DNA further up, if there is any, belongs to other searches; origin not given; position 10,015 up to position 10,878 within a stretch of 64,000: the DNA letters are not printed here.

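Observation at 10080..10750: GC-rich (~50%) foreign islet carrying an intact HTH plus PIN-like ORF, inserted next to copy A of the 155-bp repeat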

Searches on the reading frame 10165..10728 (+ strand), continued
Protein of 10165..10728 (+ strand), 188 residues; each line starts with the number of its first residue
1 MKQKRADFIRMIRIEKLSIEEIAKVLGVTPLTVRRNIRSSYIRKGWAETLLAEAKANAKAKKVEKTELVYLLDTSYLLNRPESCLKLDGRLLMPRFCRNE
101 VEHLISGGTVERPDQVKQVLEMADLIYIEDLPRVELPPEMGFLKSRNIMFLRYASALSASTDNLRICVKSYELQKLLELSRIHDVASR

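Call 36: search_solved_structures(query=A2, max_evalue=10, show_alignments=2)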
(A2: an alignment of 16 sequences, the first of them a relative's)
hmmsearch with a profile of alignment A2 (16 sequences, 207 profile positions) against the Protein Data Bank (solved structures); distinct sequences matched with E-value up to 10: 9.
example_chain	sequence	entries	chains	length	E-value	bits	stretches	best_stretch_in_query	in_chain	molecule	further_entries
8vd6_A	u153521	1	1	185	1.5e-13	53.6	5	5-43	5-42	CAP REPEAT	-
4qkw_A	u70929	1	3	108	0.0067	18.8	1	10-87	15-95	Muscle-related coiled-coil protein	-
6swi_A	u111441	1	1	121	0.073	15.4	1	12-66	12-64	Two-component response regulator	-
8rdd_B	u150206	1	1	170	0.14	14.5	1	102-145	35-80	Nonsense-mediated decay protein 4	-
9qdq_C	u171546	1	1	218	0.18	14.1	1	102-145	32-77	Nonsense-mediated decay protein 4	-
8rd3_B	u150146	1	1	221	0.18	14.1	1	102-145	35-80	Nonsense-mediated decay protein 4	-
9iyc_A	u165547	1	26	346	1.1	11.5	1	139-204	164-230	Flagellar P-ring protein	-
7bgl_a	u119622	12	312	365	1.2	11.4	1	139-204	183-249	Flagellar P-ring protein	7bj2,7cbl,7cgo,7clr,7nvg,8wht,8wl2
6vfh_B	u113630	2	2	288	2.1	10.7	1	115-176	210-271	T33_dn10B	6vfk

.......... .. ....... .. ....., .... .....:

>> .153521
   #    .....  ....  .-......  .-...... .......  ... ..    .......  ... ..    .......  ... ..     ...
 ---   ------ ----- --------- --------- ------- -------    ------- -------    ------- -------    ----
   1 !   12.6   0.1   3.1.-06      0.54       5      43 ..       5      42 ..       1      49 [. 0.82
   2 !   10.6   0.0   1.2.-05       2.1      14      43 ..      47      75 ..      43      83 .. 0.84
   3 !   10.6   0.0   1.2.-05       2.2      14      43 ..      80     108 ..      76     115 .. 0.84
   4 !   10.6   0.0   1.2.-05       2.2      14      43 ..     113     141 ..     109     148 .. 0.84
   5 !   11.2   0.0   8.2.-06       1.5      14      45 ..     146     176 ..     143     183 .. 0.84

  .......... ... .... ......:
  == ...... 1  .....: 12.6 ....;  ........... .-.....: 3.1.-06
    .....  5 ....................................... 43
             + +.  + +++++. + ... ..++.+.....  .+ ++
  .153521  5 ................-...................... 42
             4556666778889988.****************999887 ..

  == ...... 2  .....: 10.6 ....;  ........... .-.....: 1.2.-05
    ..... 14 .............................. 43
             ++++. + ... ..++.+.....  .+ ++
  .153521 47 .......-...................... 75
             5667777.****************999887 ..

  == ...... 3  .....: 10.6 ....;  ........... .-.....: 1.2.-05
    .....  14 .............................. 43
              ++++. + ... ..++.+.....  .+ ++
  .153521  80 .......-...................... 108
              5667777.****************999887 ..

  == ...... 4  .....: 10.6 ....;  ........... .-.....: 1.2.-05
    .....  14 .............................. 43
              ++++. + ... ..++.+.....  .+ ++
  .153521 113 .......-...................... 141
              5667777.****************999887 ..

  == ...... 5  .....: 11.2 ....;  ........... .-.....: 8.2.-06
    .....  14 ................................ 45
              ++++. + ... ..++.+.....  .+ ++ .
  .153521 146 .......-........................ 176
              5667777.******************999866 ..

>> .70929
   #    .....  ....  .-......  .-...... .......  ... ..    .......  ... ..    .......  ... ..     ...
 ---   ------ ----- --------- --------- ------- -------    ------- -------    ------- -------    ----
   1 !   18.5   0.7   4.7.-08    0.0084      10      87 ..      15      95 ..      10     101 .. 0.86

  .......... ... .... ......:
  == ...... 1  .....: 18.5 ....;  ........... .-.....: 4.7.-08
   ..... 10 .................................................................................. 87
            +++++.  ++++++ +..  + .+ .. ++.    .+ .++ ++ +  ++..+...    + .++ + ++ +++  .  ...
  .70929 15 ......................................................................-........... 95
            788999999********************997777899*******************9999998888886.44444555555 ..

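Call 41: find_encoding_contigs(protein=P0005, flank=8000, max_places=3)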
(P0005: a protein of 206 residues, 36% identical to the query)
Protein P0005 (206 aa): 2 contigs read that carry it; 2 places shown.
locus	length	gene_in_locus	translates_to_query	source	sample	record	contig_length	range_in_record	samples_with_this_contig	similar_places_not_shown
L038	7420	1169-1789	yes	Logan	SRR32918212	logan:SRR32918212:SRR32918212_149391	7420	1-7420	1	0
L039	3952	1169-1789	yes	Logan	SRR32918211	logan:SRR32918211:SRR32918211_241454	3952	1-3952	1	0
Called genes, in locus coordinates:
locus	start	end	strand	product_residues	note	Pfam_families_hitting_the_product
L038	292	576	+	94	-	PF12844:HTH_19, PF13560:HTH_31 (weak), PF01381:HTH_3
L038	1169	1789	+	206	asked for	-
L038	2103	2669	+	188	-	PF13302:Acetyltransf_3, PF13420:Acetyltransf_4, PF00583:Acetyltransf_1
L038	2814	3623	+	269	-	PF00005:ABC_tran, PF13304:AAA_21 (weak)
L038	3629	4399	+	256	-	PF06182:ABC2_membrane_6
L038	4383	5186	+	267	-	PF06182:ABC2_membrane_6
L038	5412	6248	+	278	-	-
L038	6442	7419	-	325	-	?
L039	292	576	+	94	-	PF12844:HTH_19, PF13560:HTH_31 (weak), PF01381:HTH_3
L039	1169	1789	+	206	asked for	-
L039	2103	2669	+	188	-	PF13302:Acetyltransf_3, PF13420:Acetyltransf_4, PF00583:Acetyltransf_1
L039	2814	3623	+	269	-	PF00005:ABC_tran, PF13304:AAA_21 (weak)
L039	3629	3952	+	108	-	?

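Call 42: find_encoding_contigs(protein=P0006, flank=8000, max_places=3)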
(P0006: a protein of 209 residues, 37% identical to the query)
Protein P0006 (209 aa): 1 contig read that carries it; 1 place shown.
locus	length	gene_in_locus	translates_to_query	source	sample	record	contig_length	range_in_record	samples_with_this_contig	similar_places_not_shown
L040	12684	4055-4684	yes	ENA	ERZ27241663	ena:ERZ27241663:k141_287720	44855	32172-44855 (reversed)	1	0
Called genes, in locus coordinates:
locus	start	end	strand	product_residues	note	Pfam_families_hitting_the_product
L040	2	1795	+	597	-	?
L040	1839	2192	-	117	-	-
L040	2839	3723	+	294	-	PF00149:Metallophos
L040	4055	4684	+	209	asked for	-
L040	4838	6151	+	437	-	PF08245:Mur_ligase_M, PF08353:MurT_C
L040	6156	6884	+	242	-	PF07685:GATase_3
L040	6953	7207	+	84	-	PF12116:SpoIIID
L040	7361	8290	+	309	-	PF12146:Hydrolase_4, PF00561:Abhydrolase_1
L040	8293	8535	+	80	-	-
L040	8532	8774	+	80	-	-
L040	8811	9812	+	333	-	PF01078:Mg_chelatase (faint), PF05496:RuvB_N, PF00004:AAA, PF07728:AAA_5, PF17864:AAA_lid_4, PF05491:WHD_RuvB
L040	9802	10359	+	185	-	PF02677:QueH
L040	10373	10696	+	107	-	PF07883:Cupin_2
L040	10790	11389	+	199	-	PF14196:ATC_hydrolase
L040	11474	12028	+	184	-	PF12464:Mac, PF25084:LbH_EIF2B (faint), PF00132:Hexapep, PF14602:Hexapep_2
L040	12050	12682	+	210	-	PF01569:PAP2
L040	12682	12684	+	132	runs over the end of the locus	PF01219:DAGK_prokar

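Call 44: predict_structure(alignment_id=A2)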
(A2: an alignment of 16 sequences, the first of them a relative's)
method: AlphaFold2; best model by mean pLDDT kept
length: 188 residues; sequences in the alignment: 16
mean_pLDDT: 87.9   pTM: 0.63
mean pLDDT of the five models: 87.9, 87.7, 86.3, 86.1, 78.5
residues with pLDDT >= 90: 113; 70-90: 61; 50-70: 13; < 50: 1
segments of 3 or more residues with pLDDT < 50: none
pLDDT, mean of each block of 10 residues (from residue 1): 75 93 89 90 88 89 72 96 93 96 94 95 88 81 89 91 91 90 66
secondary structure, 60 per line:
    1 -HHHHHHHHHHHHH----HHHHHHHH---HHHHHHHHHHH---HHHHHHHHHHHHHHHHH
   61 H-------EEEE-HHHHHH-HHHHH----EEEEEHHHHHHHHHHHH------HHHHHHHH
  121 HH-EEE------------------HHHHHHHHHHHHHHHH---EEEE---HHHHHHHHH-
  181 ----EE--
elements in order: H2-14 H19-26 H30-40 H44-61 E69-72 H74-79 H81-85 E90-94 H95-106 H113-122 E124-126 H145-160 E164-167 H171-179

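Call 49: fold_search(model_id=the predicted structure, library=pdb)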
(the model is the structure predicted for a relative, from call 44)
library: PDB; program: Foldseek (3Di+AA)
matches with E <= 10: 839; with E <= 0.001: 0
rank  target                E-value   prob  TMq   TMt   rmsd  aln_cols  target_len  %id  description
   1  3ix7_A                5.6e-03  1.00  0.42  0.57   4.0       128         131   20  Crystal structure of a domain of functionally unknown protein from Thermus thermophilus HB8 (released 2009-09-22)
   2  1v8p_A                8.5e-03  1.00  0.38  0.51   6.9       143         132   17  Crystal structure of PAE2754 from Pyrobaculum aerophilum (released 2004-02-10)
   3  1v8p_F                1.0e-02  0.99  0.34  0.43   7.9       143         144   15  Crystal structure of PAE2754 from Pyrobaculum aerophilum (released 2004-02-10)
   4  1v8p_C                1.3e-02  0.99  0.39  0.51   6.3       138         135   17  Crystal structure of PAE2754 from Pyrobaculum aerophilum (released 2004-02-10)
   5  8rd3_B                1.6e-02  0.99  0.41  0.36   5.7       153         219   12  Crystal structure of Saccharomyces cerevisiae Nmd4 protein bound to Upf1 helicase domain (released 2024-08-14)
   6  1v8o_A                1.8e-02  0.99  0.37  0.50   6.9       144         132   18  Crystal Structure of PAE2754 from Pyrobaculum aerophilum (released 2004-02-10)
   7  7am2_BK               1.8e-02  0.97  0.34  0.12   6.9       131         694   15  Intermediate assembly of the Large subunit from Leishmania major mitochondrial ribosome (released 2021-04-28)
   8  8rdd                  2.1e-02  1.00  0.44  0.49   5.8       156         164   10  Crystal structure of Saccharomyces cerevisiae Nmd4 protein involved in nonsense mediated mRNA decay (released 2024-08-14)
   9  1v8p_B                2.1e-02  0.90  0.30  0.40   8.8       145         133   14  Crystal structure of PAE2754 from Pyrobaculum aerophilum (released 2004-02-10)
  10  1v8o_B                2.7e-02  0.90  0.32  0.42   8.2       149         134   17  Crystal Structure of PAE2754 from Pyrobaculum aerophilum (released 2004-02-10)
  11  5vzj_K                5.7e-02  0.96  0.39  0.09   4.8       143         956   10  STRUCTURE OF A TWELVE COMPONENT MPP6-NUCLEAR RNA EXOSOME COMPLEX BOUND TO RNA (released 2017-08-02)
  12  8kda_E                6.0e-02  0.41  0.20  0.20  15.0       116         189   14  Cryo-EM structure of Hydrogenobacter thermophilus minimal protein-only RNase P (HARP) in complex with pre-tRNAs (released 2024-08-14)
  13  7qhy_A                7.7e-02  0.98  0.43  0.43   5.9       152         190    9  Structure of a Kluyveromyces lactis protein involved in RNA decay (released 2022-03-23)
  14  6lqs_R4               8.2e-02  0.90  0.38  0.09   5.5       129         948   12  Cryo-EM structure of 90S small subunit preribosomes in transition states (State D) (released 2020-09-16)
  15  6d6q_K                8.7e-02  0.72  0.34  0.10   5.7       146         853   13  Human nuclear exosome-MTR4 RNA complex - overall reconstruction (released 2018-06-20)
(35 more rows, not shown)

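Call 50: find_encoding_contigs(protein=P0009, flank=8000, max_places=3)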
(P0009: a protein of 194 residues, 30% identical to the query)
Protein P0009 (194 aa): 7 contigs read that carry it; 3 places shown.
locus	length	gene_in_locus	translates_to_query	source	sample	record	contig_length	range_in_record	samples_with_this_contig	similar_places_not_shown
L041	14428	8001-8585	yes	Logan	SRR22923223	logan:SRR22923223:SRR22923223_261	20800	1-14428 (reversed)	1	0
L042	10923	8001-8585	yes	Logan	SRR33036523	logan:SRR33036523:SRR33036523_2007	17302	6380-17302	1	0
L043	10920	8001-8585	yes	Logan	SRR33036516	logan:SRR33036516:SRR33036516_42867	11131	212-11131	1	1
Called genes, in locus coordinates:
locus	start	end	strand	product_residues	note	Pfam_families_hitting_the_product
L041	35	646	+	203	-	PF17836:PglD_N, PF25084:LbH_EIF2B (faint), PF00132:Hexapep (weak)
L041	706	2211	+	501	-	PF00501:AMP-binding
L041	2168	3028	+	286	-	PF00583:Acetyltransf_1, PF13673:Acetyltransf_10 (weak), PF13508:Acetyltransf_7 (weak)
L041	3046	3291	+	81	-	-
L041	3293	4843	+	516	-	PF03062:MBOAT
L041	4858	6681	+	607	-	PF01522:Polysacc_deac_1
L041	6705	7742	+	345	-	-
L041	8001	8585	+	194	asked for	-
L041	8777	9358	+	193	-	-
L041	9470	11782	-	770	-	PF01136:Peptidase_U32, PF12392:DUF3656, PF01136:Peptidase_U32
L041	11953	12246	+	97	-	-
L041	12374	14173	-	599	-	PF09972:DUF2207, PF20990:DUF2207_C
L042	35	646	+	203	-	PF17836:PglD_N, PF25084:LbH_EIF2B (weak), PF00132:Hexapep (weak)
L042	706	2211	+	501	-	PF00501:AMP-binding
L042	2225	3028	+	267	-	PF00583:Acetyltransf_1, PF13673:Acetyltransf_10, PF13508:Acetyltransf_7, PF08445:FR47 (weak)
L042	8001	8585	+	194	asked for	-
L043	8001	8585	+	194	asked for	-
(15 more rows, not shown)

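Call 52: search_protein_families(library=pfam, alignment_id=A2, max_evalue=1)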
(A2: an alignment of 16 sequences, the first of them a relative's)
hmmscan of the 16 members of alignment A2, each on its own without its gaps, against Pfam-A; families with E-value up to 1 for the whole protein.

A. member 1, P0001 (188 aa): 12 families
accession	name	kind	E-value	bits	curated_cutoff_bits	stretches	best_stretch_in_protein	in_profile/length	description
PF08281.18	Sigma70_r4_2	-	8.4e-06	25.8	25.7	1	5-37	15-47/54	Sigma-70, region 4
PF13384.12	HTH_23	-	0.00015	21.9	24.6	1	3-38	5-39/50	Homeodomain-like domain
PF04545.22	Sigma70_r4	-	0.0011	18.9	24.1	1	7-36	11-40/50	Sigma-70, region 4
PF08220.18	HTH_DeoR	-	0.0023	18.1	21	1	15-37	13-35/57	DeoR-like helix-turn-helix domain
PF07638.17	Sigma70_ECF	-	0.022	15.1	21.1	1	6-46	141-178/185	ECF sigma factor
PF08279.18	HTH_11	-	0.024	14.9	25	1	8-38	5-37/55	HTH domain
PF12840.13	HTH_20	-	0.026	14.9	27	1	5-38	6-40/51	Helix-turn-helix domain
PF12728.13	HTH_17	-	0.028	15.1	27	1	17-41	2-26/51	Helix-turn-helix domain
PF13551.12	HTH_29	-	0.053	14.1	28.1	1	15-38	10-34/64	Winged helix-turn helix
PF15978.11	TnsD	-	0.063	12.7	32.4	1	13-49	196-232/355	Tn7-like transposition protein D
PF13936.12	HTH_38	-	0.068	13.4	27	1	14-38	18-42/44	Helix-turn-helix domain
PF06971.19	Put_DNA-bind_N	-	0.078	13.5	27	1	14-35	25-46/49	Putative DNA-binding protein N-terminus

B. families by the number of members that match (of 16 scanned): 31 families (the first 25 are shown)
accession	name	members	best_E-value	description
PF13638.12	PIN_4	7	1.8e-05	PIN domain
PF01381.28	HTH_3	5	0.004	Helix-turn-helix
PF13384.12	HTH_23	3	0.00015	Homeodomain-like domain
PF01371.25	Trp_repressor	3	0.0021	Trp repressor protein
PF12728.13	HTH_17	3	0.022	Helix-turn-helix domain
PF04545.22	Sigma70_r4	2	0.0011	Sigma-70, region 4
PF08281.18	Sigma70_r4_2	1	8.4e-06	Sigma-70, region 4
PF08220.18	HTH_DeoR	1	0.0023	DeoR-like helix-turn-helix domain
PF22458.1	RsmF-B_ferredox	1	0.012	Methyltr_RsmF/B-like, ferredoxin-like domain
PF05131.20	Pep3_Vps18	1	0.012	Pep3/Vps18/deep orange beta-propeller domain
PF16897.10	MMR_HSR1_Xtn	1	0.016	C-terminal region of MMR_HSR1 domain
PF21100.3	MCM_C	1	0.02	MCM protein C-terminal winged helix-turn-helix domain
PF07638.17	Sigma70_ECF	1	0.022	ECF sigma factor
PF08279.18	HTH_11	1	0.024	HTH domain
PF12840.13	HTH_20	1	0.026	Helix-turn-helix domain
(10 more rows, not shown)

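Call 63: search_protein_families(library=padloc, proteins=[window:10165-10728:+, P0007, P0015], max_evalue=1)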
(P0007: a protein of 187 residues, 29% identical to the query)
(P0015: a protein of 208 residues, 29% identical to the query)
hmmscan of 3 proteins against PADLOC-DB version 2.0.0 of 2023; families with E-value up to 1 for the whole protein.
window:10165-10728:+ (188 aa): 0 families

P0007 (187 aa): 1 family
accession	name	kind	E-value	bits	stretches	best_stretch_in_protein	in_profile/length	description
PDLC04133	mad1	-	0.024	12.9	1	13-37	4-28/60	mads_1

P0015 (208 aa): 0 families
